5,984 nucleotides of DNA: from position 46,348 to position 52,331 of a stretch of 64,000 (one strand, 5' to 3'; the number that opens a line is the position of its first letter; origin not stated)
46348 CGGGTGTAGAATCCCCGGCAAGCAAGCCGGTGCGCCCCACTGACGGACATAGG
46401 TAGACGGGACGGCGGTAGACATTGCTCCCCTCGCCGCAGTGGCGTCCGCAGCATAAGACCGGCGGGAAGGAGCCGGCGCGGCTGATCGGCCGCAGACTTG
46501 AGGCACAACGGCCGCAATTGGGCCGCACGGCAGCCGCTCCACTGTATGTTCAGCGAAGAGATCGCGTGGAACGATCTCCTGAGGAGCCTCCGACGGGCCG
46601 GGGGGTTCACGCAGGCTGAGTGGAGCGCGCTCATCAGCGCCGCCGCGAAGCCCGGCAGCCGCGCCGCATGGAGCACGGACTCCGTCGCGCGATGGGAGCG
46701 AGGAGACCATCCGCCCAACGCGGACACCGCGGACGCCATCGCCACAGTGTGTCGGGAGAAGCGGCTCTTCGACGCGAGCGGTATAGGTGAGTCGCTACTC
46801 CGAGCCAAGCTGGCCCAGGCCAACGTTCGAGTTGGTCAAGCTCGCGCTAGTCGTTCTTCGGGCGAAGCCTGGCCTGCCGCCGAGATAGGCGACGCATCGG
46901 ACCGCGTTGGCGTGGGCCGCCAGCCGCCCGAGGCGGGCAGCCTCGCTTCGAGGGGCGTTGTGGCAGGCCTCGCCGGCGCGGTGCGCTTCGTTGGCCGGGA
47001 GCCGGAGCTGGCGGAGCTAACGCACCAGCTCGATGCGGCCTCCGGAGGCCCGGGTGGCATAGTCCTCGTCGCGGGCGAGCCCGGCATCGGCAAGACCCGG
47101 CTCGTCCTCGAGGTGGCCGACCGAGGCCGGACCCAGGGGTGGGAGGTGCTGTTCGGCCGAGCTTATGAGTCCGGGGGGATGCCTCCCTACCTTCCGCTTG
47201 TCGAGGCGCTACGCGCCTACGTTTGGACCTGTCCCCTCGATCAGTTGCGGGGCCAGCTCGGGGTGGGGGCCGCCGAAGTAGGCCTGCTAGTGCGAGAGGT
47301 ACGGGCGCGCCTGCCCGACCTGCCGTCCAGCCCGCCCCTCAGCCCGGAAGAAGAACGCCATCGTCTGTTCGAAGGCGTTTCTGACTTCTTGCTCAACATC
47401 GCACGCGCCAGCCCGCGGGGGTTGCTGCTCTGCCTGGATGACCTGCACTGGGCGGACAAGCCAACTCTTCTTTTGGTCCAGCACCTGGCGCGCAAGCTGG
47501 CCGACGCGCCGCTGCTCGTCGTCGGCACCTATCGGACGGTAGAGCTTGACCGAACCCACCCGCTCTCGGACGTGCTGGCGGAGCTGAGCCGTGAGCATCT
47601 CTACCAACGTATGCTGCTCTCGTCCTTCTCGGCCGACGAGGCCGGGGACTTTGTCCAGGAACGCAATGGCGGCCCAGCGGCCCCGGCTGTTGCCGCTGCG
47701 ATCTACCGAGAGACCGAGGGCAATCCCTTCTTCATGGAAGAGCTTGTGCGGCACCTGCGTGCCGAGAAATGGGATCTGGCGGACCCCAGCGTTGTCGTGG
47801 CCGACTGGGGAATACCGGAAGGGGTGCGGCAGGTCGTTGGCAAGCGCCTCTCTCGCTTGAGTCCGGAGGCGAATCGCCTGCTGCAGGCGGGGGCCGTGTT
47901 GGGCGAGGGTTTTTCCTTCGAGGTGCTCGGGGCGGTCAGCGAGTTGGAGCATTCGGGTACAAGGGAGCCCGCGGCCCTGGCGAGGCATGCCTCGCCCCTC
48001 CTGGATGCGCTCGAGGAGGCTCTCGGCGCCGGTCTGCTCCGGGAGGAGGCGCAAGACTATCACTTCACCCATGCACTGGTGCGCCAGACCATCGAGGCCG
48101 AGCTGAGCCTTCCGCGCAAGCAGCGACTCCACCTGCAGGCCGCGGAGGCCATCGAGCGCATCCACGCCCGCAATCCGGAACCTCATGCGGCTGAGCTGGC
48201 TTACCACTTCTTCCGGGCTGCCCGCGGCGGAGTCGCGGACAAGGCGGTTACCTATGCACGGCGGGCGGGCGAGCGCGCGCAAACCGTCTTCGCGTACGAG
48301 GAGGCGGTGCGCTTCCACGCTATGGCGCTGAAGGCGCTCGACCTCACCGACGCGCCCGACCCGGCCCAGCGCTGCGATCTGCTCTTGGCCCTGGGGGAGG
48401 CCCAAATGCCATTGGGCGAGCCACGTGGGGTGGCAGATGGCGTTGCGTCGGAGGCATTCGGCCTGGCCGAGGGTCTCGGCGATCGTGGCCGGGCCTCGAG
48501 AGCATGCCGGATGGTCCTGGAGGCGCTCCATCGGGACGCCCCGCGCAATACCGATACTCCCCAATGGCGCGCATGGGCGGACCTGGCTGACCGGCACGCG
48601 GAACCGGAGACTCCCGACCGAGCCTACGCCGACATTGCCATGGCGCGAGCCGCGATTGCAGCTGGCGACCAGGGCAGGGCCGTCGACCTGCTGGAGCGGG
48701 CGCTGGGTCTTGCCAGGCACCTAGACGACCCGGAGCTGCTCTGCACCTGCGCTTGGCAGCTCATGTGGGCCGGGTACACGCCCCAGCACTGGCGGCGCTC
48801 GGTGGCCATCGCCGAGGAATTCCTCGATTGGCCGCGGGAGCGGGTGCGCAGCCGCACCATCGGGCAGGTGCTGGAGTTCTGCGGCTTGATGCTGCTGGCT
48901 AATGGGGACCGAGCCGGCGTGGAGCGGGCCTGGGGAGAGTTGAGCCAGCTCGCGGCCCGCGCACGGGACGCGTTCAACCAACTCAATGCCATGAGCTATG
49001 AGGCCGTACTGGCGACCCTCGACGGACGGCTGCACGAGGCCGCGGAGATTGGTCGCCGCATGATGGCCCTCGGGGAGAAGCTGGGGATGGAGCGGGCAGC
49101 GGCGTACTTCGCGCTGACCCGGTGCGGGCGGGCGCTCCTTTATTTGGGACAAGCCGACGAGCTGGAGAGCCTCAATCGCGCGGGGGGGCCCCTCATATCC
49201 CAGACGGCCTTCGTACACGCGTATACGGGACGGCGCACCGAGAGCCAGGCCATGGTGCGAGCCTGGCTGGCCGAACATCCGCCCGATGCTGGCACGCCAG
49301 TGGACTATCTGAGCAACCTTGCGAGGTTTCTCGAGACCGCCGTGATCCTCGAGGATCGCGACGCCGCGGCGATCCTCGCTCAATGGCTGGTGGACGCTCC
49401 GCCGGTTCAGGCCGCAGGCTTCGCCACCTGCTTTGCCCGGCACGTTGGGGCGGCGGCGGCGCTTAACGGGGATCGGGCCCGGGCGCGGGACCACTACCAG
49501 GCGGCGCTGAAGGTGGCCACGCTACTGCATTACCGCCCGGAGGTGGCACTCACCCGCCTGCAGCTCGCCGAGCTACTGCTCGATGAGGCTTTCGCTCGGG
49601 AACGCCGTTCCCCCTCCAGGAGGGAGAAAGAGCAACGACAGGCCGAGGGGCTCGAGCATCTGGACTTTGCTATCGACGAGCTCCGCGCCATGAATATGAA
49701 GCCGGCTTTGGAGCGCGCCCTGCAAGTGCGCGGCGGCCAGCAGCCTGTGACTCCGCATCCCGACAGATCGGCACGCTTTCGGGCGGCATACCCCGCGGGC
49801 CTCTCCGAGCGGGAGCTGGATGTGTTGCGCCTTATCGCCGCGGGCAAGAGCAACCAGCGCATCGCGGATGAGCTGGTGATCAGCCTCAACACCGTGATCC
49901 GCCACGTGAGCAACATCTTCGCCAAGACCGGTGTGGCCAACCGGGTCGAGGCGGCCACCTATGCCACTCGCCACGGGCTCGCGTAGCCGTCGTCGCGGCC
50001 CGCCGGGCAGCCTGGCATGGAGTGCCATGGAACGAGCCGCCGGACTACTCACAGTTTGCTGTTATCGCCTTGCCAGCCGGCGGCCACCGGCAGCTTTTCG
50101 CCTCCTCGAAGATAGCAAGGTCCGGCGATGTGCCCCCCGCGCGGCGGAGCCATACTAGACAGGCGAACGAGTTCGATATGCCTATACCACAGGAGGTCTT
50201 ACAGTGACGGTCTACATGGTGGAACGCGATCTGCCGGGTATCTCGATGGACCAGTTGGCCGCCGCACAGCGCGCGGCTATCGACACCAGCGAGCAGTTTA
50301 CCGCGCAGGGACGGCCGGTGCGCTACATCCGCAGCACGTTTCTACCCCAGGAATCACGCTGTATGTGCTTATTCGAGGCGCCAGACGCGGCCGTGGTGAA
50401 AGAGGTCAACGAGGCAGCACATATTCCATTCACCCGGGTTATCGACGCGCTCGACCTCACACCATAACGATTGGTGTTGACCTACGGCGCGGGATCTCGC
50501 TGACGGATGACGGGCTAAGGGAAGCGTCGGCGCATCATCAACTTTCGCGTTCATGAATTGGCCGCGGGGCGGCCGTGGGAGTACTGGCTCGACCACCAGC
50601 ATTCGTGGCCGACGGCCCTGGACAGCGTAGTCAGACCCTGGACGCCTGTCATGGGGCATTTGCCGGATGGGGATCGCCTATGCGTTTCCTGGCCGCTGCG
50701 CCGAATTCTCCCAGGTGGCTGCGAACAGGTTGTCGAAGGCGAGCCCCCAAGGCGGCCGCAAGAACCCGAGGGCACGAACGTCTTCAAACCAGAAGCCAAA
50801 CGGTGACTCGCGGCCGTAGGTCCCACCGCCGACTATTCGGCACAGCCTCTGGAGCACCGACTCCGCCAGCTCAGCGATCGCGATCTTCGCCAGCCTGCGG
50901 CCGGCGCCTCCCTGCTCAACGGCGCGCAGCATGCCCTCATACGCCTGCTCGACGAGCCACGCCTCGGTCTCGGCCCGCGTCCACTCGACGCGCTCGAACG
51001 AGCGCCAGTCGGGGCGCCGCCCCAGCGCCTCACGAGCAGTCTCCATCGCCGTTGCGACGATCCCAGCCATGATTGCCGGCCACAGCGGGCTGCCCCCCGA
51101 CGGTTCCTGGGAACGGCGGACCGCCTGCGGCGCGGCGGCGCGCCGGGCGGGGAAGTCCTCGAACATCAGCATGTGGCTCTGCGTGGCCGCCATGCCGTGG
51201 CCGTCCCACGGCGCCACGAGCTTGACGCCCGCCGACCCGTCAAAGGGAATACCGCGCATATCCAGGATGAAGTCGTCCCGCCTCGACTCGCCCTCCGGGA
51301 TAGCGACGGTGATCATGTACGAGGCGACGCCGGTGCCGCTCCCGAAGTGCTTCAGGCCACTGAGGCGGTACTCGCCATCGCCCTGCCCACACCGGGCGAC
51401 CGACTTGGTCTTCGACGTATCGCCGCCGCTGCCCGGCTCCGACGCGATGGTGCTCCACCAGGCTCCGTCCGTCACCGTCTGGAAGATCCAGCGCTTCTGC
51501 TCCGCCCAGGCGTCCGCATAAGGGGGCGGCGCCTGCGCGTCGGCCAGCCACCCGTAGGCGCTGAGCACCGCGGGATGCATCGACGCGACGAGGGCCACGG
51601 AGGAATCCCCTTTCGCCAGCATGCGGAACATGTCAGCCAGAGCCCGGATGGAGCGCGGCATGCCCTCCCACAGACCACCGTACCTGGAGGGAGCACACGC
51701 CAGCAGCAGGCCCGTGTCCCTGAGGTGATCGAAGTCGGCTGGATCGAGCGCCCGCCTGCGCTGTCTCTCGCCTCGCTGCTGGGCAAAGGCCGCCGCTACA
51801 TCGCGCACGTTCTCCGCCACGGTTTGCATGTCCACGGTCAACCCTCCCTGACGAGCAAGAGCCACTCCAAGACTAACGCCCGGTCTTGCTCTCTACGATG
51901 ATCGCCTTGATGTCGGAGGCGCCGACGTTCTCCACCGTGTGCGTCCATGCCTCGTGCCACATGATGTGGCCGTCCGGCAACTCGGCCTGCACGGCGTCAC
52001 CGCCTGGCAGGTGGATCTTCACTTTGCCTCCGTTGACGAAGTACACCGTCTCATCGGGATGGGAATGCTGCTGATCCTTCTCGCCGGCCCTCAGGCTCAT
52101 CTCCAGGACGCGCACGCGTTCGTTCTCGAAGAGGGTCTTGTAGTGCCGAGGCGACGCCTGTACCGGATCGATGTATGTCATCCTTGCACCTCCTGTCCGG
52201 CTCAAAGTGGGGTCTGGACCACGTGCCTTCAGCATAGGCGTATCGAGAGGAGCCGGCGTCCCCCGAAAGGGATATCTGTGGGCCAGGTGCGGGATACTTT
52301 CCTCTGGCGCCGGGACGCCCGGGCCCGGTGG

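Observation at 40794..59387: A private operator-promoter module (GGGCA-N2-TGCCC palindrome plus sigma70-like -35/-10) occurs nine times within 19 kb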

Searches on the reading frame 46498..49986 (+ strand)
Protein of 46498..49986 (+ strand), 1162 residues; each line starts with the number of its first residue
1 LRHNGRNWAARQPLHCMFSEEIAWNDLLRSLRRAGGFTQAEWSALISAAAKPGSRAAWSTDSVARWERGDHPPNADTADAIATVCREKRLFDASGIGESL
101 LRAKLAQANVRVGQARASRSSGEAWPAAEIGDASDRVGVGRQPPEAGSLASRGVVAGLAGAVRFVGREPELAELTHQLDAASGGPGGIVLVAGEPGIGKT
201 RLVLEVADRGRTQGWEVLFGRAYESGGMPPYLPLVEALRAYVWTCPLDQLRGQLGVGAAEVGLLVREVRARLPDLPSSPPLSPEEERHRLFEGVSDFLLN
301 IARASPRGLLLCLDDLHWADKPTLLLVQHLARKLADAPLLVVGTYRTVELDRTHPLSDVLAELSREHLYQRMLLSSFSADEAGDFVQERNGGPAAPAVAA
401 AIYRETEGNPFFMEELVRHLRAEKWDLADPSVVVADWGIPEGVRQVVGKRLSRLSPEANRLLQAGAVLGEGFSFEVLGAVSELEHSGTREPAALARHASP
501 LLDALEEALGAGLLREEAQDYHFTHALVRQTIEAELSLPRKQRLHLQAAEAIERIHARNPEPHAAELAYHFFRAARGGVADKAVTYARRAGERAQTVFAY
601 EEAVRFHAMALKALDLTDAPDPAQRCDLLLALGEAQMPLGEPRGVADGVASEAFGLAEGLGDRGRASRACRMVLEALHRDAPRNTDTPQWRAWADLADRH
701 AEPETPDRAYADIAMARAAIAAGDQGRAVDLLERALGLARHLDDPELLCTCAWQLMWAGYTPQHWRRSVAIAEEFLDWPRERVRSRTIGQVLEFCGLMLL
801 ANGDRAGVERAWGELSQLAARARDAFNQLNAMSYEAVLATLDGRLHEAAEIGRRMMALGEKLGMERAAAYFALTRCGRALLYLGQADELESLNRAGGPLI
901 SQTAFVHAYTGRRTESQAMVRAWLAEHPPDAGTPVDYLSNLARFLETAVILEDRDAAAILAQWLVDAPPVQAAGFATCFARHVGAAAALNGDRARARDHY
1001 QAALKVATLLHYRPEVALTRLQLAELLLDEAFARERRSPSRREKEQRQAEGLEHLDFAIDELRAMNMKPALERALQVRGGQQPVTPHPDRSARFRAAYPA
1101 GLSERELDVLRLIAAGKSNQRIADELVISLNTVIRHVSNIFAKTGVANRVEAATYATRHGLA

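Call 8: search_protein_families(library=pfam, proteins=[window:46498-49986:+], max_evalue=0.01)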
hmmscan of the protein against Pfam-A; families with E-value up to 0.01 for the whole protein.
window:46498-49986:+ (1162 aa): 6 families
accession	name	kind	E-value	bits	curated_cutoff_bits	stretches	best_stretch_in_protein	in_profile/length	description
PF13191.12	AAA_16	-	8e-28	98.5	32.6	1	163-342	1-167/167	AAA ATPase domain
PF00196.25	GerE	-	8.8e-18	64.1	23.5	1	1102-1156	3-57/57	Bacterial regulatory proteins, luxR family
PF17874.7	TPR_MalT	-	0.00054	19.8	45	1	767-880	19-132/336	MalT-like TPR region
PF13401.12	AAA_22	-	0.001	19.8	27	1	186-345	5-124/130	AAA domain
PF01637.24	ATPase_2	-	0.0032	17.7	33.2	1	164-221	1-55/225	ATPase domain predominantly from Archaea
PF01381.28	HTH_3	-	0.008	16.6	23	0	59-85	22-48/55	Helix-turn-helix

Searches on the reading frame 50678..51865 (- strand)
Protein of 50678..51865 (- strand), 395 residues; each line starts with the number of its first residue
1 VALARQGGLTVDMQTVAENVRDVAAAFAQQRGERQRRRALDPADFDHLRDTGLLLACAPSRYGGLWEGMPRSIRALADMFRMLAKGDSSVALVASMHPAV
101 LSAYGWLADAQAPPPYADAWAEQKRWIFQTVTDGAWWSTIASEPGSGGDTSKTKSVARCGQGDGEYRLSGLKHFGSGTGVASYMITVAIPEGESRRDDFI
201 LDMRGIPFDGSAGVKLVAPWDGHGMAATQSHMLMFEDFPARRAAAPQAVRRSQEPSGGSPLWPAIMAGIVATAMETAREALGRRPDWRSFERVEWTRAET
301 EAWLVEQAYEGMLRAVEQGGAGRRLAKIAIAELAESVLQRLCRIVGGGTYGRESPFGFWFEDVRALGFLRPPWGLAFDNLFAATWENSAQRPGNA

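Call 8: search_protein_families(library=pfam, proteins=[window:50678-51865:-], max_evalue=0.01)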
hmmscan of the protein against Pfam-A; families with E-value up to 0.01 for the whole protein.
window:50678-51865:- (395 aa): 3 families
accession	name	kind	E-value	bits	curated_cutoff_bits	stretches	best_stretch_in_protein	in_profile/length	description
PF02770.24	Acyl-CoA_dh_M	-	8.4e-08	32.7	33.3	1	140-237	3-96/97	Acyl-CoA dehydrogenase, middle domain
PF02771.21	Acyl-CoA_dh_N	-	0.0002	22.1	22.9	1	14-101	5-89/113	Acyl-CoA dehydrogenase, N-terminal domain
PF00441.29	Acyl-CoA_dh_1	-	0.0006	20.4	22.4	1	296-367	62-132/150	Acyl-CoA dehydrogenase, C-terminal domain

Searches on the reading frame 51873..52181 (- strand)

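Call 65: search_protein_families(library=pfam, proteins=[window:51873-52181:-], max_evalue=1)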
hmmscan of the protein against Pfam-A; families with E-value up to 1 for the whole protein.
window:51873-52181:- (102 aa): 2 families
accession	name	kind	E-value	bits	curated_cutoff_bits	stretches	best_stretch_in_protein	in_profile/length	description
PF07883.17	Cupin_2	-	6e-05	23.1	27.2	1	27-96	2-69/70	Cupin domain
PF11699.14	CENP-C_C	-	0.059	14.1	29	1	27-58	18-48/85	Mif2/CENP-C like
